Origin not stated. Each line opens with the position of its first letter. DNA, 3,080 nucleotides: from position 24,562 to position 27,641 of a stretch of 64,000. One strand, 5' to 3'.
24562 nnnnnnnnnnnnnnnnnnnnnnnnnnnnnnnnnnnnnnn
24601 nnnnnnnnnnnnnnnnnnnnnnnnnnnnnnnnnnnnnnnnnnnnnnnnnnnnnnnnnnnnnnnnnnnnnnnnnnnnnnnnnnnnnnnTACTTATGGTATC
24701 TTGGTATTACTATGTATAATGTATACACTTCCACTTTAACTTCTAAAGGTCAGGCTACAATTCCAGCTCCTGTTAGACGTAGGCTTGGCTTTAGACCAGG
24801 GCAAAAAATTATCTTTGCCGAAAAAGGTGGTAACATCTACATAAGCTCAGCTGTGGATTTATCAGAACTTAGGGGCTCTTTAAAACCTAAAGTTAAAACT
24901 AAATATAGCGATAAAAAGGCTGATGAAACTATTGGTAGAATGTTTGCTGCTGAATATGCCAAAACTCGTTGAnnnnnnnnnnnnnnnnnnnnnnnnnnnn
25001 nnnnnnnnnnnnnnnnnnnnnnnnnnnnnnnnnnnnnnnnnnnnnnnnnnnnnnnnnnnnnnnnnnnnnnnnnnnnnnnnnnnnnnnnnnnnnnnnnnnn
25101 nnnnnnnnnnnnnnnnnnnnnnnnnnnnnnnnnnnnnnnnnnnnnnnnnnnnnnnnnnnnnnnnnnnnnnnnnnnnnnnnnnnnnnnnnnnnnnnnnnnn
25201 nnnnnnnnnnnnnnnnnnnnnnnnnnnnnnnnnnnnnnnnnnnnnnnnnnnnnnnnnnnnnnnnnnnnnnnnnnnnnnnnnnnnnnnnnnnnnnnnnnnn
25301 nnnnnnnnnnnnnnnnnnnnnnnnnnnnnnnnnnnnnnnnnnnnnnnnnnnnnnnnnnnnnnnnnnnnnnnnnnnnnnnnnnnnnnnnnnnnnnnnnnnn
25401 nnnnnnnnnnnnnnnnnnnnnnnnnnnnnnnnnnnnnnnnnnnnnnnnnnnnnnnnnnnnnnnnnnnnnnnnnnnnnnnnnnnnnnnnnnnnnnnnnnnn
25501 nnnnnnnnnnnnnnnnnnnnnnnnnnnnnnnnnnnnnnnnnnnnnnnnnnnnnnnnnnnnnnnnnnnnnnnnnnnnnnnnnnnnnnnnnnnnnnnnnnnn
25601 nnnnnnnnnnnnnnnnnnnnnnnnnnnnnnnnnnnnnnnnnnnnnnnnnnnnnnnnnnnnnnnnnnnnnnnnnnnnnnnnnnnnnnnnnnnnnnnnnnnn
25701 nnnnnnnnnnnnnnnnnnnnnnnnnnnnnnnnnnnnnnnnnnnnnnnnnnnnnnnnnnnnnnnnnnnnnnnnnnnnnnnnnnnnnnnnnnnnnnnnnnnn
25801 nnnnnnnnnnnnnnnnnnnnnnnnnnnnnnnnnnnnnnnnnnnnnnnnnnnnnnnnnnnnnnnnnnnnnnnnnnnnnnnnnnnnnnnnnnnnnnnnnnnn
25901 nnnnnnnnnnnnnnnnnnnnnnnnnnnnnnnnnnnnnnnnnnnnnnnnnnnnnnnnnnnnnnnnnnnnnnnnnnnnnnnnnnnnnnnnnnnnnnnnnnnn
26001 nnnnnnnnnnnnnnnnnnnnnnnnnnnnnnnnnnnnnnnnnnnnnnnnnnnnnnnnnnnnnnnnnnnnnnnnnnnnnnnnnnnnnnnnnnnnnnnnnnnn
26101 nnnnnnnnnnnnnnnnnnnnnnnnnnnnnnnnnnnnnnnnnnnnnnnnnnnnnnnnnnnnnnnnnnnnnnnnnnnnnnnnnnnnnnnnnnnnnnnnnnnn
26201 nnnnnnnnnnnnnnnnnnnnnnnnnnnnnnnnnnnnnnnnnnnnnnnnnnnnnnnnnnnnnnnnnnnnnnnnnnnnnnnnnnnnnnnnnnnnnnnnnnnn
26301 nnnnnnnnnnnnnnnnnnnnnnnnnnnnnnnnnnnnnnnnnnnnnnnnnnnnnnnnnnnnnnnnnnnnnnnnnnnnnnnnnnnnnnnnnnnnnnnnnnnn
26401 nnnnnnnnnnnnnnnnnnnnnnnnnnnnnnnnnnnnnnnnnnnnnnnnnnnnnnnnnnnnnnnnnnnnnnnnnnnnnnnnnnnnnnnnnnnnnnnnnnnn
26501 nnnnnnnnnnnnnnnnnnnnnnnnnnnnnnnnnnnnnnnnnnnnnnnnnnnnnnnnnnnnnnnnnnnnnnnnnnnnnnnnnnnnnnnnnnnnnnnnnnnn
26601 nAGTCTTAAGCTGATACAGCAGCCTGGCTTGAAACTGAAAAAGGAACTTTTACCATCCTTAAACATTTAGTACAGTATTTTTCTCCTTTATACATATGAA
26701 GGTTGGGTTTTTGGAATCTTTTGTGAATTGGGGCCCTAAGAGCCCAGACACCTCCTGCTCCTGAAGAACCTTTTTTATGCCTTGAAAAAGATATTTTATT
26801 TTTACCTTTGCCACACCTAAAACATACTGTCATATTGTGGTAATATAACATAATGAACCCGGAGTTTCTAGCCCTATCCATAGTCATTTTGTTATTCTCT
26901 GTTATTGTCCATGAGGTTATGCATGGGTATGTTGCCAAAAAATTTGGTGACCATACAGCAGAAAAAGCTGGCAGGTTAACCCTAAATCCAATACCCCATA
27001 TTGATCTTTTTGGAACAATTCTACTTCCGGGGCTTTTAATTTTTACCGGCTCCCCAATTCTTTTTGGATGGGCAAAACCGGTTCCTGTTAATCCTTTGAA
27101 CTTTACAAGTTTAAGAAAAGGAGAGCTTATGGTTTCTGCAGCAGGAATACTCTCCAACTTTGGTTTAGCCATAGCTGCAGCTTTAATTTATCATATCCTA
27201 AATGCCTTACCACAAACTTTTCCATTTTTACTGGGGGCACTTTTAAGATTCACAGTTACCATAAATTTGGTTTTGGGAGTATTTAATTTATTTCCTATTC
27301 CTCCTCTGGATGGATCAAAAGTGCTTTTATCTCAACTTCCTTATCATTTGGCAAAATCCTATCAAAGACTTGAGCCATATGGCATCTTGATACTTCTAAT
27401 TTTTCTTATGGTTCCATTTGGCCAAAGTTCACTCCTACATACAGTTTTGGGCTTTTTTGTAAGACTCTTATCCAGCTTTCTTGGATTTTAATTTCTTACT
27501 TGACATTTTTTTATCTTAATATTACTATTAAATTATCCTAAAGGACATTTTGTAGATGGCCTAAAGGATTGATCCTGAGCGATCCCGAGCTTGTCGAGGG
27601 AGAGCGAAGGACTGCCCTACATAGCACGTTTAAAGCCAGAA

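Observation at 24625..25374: AbrB/PIN toxin-antitoxin cassette flanked by perfect 31-bp direct repeats derived from the convergent overlap of fmt and a neighbouring gene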

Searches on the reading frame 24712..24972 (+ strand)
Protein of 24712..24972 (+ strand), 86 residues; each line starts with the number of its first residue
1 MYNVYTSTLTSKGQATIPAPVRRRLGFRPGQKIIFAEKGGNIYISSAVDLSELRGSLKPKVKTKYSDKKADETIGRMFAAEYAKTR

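Call 6: search_protein_families(library=pfam, proteins=[window:24712-24972:+], max_evalue=0.01)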
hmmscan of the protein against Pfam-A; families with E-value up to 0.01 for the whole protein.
window:24712-24972:+ (86 aa): 2 families
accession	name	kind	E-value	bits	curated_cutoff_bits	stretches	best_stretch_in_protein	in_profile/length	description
PF04014.23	MazE_antitoxin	-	8.7e-08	32.4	24.7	1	8-45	3-41/48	Antidote-toxin recognition MazE, bacterial antitoxin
PF15937.10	PrlF_antitoxin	-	7.2e-06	26.5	32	1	7-49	2-45/99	prlF antitoxin for toxin YhaV_toxin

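Call 7: search_protein_families(library=ncbifam, proteins=[window:24712-24972:+], max_evalue=0.01)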
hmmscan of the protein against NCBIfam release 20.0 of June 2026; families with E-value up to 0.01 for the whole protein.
window:24712-24972:+ (86 aa): 3 families
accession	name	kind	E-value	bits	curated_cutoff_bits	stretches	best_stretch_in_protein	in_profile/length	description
TIGR01439.1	lp_hng_hel_AbrB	domain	2.7e-09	36.6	28.3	1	7-44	2-40/44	transcriptional regulator, AbrB family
NF007429.0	PRK09974.1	equivalog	8.5e-08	32.1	125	1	6-47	14-56/114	type II toxin-antitoxin system PrlF family antitoxin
NF040962.1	near_HgcAB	equivalog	0.0008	19.2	70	1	9-54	10-57/70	HgcAB-associated protein HgcC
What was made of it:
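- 24712..24972 (+): AbrB/MazE-fold antitoxin, 86 aa. PF04014 E=8.7e-8; TIGR01439 E=2.7e-9 (calls 6, 7).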

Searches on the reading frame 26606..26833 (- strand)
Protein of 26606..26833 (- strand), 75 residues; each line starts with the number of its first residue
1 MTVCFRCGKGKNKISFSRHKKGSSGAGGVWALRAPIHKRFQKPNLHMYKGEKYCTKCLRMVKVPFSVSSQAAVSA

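Call 33: search_protein_families(library=pfam, proteins=[window:26606-26833:-], max_evalue=0.01)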
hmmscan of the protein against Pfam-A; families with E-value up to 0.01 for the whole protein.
window:26606-26833:- (75 aa): 0 families

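Call 59: search_protein_families(library=ncbifam, proteins=[window:26606-26833:-], max_evalue=1)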
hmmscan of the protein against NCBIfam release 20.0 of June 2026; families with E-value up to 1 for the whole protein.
window:26606-26833:- (75 aa): 0 families

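Call 61: search_solved_structures(query=window:26606-26833:-, max_evalue=1)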
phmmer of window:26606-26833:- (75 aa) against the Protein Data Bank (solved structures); distinct sequences matched with E-value up to 1: 1.
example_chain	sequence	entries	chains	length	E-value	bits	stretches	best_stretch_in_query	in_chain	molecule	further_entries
2ecw_A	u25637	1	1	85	0.54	14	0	45-68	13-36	Tripartite motif-containing protein 30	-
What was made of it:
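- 26606..26833 (-): Small conserved CxxC...CxxC protein gene (75 aa). In the basal arrangement it is the usual convergent neighbour of fmt. No Pfam, NCBIfam or PDB match (calls 33, 59, 61).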

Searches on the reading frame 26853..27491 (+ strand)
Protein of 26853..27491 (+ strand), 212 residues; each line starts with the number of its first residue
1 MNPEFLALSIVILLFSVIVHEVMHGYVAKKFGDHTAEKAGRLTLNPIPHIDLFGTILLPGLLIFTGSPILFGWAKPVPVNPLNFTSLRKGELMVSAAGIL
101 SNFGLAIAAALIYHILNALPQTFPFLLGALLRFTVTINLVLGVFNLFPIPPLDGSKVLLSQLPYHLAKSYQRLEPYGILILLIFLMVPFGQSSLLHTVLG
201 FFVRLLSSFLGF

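Call 6: search_protein_families(library=pfam, proteins=[window:26853-27491:+], max_evalue=0.01)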
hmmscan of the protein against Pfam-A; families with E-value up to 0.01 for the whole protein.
window:26853-27491:+ (212 aa): 1 family
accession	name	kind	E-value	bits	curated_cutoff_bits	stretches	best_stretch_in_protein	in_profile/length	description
PF02163.28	Peptidase_M50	-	1e-12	48.3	27.2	2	129-186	161-219/221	Peptidase family M50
